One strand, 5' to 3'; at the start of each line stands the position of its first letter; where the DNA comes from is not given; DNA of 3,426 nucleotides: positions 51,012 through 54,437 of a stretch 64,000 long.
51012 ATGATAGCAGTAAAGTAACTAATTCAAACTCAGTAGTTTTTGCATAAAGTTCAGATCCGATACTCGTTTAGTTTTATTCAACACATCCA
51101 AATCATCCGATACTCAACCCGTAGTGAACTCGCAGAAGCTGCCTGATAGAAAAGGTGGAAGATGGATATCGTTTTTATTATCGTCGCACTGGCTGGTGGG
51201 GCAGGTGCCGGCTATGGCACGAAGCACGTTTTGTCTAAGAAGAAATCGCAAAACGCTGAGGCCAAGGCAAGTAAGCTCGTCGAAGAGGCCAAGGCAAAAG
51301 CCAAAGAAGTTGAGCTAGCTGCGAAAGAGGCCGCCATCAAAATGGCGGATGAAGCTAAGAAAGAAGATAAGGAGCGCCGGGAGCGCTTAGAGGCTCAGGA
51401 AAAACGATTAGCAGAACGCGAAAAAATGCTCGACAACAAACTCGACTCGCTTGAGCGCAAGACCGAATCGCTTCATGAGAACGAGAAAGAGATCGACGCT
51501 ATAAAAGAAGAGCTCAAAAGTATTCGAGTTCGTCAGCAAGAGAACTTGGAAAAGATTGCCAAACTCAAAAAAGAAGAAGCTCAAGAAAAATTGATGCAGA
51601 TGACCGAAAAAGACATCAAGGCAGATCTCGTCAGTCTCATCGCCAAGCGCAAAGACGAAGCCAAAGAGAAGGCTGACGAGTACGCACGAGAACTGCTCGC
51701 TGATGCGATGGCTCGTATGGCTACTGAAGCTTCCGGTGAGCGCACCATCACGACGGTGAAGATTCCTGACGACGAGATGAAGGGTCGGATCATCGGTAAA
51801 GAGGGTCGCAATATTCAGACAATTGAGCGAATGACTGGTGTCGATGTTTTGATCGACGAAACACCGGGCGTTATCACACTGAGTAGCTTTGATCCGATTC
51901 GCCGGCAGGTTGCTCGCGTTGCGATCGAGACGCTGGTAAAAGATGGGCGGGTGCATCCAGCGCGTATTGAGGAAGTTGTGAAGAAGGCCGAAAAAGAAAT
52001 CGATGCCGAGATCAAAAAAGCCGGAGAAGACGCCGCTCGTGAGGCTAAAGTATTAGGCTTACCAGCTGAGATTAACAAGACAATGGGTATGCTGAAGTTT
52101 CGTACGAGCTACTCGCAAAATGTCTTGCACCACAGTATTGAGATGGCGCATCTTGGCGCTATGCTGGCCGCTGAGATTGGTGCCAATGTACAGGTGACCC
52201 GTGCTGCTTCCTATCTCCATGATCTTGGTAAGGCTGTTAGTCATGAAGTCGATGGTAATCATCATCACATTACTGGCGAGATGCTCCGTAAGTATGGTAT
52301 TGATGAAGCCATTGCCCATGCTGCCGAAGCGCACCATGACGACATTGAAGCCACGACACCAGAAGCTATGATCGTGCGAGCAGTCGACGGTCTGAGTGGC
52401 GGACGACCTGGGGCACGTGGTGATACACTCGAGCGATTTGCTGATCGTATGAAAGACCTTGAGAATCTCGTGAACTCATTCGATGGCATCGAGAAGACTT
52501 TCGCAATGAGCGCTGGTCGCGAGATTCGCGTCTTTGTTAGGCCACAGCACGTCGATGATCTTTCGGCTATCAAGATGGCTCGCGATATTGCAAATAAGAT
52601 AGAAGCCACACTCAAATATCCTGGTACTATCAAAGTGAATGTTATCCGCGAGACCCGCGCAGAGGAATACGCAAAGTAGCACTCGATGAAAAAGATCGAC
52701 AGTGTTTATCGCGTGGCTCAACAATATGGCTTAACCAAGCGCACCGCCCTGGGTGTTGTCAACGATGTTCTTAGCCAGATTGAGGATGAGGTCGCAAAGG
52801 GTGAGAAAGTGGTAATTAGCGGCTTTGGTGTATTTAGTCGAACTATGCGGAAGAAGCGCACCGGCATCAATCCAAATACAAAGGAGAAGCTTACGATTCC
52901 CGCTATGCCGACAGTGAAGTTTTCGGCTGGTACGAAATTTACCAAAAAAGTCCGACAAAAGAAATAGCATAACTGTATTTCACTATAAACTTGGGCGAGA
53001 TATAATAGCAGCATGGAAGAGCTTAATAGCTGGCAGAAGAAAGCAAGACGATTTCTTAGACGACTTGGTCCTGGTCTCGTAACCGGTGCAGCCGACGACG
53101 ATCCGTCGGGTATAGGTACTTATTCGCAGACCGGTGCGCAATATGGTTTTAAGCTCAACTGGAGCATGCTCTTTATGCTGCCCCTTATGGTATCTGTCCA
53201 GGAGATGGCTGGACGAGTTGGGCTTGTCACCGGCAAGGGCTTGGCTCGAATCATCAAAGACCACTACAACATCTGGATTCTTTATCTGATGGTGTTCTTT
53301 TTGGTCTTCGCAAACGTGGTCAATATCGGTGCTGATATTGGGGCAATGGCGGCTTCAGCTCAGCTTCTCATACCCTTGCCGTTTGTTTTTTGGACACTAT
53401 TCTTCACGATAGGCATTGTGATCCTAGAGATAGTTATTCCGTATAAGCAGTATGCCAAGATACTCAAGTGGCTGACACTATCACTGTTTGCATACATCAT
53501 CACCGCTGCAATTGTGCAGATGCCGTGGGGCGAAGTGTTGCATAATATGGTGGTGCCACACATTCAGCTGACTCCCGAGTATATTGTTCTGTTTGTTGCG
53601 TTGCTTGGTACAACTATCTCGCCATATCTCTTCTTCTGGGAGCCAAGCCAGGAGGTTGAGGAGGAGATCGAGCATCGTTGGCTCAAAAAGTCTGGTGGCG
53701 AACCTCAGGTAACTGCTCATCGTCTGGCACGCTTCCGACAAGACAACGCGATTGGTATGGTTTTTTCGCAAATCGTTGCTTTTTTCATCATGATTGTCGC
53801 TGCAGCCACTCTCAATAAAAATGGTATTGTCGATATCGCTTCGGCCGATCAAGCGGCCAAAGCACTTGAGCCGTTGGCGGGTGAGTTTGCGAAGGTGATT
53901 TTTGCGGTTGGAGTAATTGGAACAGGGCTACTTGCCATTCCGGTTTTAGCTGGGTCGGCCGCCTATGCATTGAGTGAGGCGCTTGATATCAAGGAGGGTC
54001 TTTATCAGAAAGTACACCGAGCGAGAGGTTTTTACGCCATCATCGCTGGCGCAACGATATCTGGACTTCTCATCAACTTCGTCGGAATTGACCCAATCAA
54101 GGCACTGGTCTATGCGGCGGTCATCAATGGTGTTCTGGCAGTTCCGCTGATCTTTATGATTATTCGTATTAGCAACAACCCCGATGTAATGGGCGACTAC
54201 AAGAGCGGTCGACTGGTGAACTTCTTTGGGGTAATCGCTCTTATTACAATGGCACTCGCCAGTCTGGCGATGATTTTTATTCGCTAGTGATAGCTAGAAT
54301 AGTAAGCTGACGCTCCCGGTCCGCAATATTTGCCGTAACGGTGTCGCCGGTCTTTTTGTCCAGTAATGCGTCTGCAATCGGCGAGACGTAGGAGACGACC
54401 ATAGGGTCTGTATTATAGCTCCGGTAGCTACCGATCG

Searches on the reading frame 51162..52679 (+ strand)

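Call 73: search_protein_families(library=pfam, proteins=[window:51162-52679:+], max_evalue=0.001)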
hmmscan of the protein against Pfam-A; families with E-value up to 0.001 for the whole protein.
window:51162-52679:+ (505 aa): 4 families
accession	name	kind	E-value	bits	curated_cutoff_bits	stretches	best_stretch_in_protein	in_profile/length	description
PF12072.13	RNase_Y_N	-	3.3e-33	115.2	32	1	2-189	2-200/201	RNase Y N-terminal region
PF01966.28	HD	-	1.4e-15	58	22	1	321-412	1-114/116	HD domain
PF00013.35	KH_1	-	1.5e-08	34.7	21.5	1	197-256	2-65/66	KH domain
PF22675.2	KH-I_KHDC4-BBP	-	0.0009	19.5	30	0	205-231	6-32/76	KHDC4/BBP-like, KH-domain type I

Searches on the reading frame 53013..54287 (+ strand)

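Call 73: search_protein_families(library=pfam, proteins=[window:53013-54287:+], max_evalue=0.001)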
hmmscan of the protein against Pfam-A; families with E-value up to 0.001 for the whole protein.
window:53013-54287:+ (424 aa): 1 family
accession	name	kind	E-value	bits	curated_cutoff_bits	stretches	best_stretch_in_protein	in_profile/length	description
PF01566.24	Nramp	-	1.4e-84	284.7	29.8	1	35-399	2-356/357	Natural resistance-associated macrophage protein-like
